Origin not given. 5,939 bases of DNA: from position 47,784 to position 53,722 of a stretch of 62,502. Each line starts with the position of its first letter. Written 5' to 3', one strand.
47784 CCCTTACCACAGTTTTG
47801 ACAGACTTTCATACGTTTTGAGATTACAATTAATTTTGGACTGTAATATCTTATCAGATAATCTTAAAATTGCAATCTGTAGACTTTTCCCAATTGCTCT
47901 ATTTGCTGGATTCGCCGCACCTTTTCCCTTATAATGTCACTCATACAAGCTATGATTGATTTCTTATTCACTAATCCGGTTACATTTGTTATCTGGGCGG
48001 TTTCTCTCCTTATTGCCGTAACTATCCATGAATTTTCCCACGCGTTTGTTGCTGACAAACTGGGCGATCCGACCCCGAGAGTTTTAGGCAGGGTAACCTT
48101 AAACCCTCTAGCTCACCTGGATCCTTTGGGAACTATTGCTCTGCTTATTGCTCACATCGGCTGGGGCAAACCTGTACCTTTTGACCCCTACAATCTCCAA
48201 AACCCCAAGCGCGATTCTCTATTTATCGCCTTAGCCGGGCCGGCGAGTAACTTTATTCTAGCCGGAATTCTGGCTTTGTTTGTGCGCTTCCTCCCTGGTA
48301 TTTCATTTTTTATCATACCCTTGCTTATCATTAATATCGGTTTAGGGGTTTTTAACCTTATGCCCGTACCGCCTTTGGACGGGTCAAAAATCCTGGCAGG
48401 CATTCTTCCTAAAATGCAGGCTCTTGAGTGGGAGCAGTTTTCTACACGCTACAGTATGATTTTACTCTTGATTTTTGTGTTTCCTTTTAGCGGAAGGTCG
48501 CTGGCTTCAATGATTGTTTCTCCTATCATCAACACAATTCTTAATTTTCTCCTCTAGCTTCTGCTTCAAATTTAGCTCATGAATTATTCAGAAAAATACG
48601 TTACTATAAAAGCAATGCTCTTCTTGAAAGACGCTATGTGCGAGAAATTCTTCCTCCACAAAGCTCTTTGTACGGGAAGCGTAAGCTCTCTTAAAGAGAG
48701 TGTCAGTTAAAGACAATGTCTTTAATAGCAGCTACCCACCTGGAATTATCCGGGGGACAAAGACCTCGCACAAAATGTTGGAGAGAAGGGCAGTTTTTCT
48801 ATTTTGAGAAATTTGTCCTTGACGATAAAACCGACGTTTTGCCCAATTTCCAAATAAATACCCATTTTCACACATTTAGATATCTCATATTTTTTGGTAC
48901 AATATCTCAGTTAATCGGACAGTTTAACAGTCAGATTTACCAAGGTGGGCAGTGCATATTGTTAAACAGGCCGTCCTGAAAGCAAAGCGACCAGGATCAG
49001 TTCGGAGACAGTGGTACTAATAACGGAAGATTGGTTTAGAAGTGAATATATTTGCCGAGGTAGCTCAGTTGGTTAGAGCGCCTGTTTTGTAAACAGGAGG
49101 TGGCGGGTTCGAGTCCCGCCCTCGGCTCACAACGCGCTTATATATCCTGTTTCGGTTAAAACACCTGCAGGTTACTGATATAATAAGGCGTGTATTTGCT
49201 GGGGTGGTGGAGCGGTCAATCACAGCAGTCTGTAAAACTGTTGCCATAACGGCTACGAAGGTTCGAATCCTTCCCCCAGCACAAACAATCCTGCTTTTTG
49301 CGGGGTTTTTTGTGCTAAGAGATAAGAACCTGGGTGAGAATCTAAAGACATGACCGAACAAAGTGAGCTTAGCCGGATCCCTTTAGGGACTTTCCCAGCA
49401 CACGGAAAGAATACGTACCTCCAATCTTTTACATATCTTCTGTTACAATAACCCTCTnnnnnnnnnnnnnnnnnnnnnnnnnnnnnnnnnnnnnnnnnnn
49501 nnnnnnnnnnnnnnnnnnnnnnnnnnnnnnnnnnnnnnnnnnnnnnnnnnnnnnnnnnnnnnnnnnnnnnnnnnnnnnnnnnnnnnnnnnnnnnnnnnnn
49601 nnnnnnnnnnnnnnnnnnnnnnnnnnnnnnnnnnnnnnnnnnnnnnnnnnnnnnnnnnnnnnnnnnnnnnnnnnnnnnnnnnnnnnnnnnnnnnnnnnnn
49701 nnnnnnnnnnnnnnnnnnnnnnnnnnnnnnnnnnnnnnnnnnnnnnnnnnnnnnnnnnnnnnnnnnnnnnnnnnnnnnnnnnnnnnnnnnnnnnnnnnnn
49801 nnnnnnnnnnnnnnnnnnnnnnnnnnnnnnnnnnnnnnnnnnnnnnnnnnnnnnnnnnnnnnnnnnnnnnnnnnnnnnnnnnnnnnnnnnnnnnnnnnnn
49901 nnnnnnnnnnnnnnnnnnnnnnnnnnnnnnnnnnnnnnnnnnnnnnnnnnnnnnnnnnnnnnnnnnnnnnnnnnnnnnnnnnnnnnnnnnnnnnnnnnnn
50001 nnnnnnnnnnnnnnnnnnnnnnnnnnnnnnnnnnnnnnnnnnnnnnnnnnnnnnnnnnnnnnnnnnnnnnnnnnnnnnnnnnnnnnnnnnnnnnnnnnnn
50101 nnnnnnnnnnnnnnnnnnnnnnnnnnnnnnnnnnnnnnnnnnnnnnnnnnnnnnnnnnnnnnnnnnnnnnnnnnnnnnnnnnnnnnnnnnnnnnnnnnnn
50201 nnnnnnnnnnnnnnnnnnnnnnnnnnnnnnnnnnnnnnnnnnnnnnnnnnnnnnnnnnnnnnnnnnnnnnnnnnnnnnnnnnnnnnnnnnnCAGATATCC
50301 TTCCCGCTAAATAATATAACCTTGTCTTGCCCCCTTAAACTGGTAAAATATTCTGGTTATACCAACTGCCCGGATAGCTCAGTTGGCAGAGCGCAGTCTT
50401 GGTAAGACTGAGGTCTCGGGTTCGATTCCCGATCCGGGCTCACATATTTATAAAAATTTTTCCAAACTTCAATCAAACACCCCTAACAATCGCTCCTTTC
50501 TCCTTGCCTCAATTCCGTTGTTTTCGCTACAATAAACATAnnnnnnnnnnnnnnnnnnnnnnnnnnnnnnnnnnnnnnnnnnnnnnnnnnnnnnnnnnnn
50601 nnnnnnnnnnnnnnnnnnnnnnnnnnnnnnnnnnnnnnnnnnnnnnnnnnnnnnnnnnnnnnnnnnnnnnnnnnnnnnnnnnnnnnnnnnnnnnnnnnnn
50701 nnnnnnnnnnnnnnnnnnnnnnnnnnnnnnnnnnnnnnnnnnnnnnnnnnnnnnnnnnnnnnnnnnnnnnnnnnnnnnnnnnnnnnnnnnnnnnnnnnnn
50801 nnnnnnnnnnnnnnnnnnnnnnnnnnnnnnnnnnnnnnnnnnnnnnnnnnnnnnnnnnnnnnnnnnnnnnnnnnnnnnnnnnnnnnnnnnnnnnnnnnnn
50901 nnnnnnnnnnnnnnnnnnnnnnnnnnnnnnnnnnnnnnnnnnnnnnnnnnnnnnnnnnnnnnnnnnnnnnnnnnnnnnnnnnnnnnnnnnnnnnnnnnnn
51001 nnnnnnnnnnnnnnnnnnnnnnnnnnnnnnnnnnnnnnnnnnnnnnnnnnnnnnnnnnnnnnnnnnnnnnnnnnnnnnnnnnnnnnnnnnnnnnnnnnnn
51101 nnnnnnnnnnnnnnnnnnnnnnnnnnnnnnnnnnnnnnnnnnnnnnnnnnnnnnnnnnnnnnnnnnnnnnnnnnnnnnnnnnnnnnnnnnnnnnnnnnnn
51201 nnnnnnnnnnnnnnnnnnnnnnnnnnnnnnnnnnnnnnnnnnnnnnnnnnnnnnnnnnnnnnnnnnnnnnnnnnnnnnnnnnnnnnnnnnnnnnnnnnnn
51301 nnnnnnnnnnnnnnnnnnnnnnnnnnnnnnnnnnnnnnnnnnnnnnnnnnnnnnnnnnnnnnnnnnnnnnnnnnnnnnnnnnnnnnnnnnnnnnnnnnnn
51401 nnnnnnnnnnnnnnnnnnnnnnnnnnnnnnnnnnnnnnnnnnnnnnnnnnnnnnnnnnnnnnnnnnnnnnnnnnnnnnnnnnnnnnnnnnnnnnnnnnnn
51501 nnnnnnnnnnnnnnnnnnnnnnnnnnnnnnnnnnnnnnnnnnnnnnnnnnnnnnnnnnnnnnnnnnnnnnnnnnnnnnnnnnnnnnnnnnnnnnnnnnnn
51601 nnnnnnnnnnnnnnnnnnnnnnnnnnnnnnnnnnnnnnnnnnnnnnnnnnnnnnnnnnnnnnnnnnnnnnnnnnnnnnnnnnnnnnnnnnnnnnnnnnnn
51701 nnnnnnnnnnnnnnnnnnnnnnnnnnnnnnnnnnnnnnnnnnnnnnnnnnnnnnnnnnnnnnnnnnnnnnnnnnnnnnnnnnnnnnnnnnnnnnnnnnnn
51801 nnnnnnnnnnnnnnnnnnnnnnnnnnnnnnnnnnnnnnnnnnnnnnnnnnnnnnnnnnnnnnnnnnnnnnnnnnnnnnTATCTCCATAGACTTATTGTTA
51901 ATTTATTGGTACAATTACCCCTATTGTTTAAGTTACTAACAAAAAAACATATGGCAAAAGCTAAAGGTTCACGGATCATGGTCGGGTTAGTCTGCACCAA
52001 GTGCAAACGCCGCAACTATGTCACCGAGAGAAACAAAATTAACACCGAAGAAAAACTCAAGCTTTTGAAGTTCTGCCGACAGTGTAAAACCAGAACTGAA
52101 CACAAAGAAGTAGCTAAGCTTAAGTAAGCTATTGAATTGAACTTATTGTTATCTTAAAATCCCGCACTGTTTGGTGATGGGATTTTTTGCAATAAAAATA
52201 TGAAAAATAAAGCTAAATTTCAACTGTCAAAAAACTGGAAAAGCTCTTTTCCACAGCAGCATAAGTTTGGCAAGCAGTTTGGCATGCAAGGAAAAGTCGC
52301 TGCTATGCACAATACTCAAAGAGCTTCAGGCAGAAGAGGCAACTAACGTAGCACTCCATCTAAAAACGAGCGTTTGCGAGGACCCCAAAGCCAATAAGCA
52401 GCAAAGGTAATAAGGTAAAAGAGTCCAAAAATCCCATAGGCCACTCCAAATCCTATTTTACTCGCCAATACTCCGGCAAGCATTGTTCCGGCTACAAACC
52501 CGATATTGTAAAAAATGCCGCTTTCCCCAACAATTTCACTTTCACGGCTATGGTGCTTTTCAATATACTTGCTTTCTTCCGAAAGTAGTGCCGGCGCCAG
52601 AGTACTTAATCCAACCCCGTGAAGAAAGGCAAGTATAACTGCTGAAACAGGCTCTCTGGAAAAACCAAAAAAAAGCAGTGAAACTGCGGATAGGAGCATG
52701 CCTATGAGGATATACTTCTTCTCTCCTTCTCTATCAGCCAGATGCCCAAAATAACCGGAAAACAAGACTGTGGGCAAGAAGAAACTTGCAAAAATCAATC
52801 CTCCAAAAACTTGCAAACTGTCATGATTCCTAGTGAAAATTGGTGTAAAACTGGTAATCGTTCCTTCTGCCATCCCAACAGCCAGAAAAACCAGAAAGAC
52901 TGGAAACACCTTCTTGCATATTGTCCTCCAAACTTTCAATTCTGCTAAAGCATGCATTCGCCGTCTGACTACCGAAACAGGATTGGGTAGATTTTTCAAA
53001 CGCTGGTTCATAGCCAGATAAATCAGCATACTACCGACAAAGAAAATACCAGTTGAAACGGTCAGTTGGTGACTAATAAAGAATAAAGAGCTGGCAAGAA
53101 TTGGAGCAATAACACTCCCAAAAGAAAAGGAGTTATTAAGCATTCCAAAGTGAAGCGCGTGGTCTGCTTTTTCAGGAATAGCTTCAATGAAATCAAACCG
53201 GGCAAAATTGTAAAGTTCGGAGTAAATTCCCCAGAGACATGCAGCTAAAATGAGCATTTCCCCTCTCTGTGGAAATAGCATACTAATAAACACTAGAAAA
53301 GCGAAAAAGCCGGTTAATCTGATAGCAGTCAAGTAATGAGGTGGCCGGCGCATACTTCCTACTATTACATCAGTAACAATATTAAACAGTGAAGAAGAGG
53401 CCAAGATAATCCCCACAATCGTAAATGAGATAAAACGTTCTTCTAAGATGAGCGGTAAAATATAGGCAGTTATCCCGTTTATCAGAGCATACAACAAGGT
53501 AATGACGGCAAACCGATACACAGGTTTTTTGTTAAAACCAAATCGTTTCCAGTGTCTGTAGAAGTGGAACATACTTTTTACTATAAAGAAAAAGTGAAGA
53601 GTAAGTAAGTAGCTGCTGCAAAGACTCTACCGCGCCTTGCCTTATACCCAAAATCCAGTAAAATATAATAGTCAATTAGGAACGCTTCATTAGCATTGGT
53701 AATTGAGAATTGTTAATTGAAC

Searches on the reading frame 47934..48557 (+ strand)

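Call 101: search_protein_families(library=pfam, proteins=[window:47934-48557:+], max_evalue=0.0001)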
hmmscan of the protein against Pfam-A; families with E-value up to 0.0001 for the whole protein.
window:47934-48557:+ (207 aa): 1 family
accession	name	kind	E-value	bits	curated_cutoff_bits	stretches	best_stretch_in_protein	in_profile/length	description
PF02163.28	Peptidase_M50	-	2.3e-16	60.3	27.2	2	123-180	159-220/221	Peptidase family M50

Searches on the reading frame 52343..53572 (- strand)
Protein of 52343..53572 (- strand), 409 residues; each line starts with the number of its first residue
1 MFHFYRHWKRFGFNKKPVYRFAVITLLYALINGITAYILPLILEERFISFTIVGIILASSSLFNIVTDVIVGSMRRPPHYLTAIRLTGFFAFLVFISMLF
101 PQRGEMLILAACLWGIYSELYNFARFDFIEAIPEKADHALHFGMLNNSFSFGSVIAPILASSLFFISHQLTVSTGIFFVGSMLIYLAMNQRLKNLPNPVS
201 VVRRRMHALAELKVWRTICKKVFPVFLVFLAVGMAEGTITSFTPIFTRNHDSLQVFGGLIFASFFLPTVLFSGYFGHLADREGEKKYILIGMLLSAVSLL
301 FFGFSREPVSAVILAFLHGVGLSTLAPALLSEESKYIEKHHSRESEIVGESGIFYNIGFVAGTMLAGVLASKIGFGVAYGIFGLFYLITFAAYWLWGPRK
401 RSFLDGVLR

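Call 102: search_protein_families(library=pfam, proteins=[window:52343-53572:-], max_evalue=0.0001)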
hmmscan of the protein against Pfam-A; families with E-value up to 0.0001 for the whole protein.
window:52343-53572:- (409 aa): 2 families
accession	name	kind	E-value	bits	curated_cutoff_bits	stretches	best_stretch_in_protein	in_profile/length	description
PF07690.21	MFS_1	-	1.5e-31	110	33.4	2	258-401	35-178/347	Major Facilitator Superfamily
PF05977.19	MFS_3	-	2e-08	33.6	27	1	259-400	49-193/524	Transmembrane secretion effector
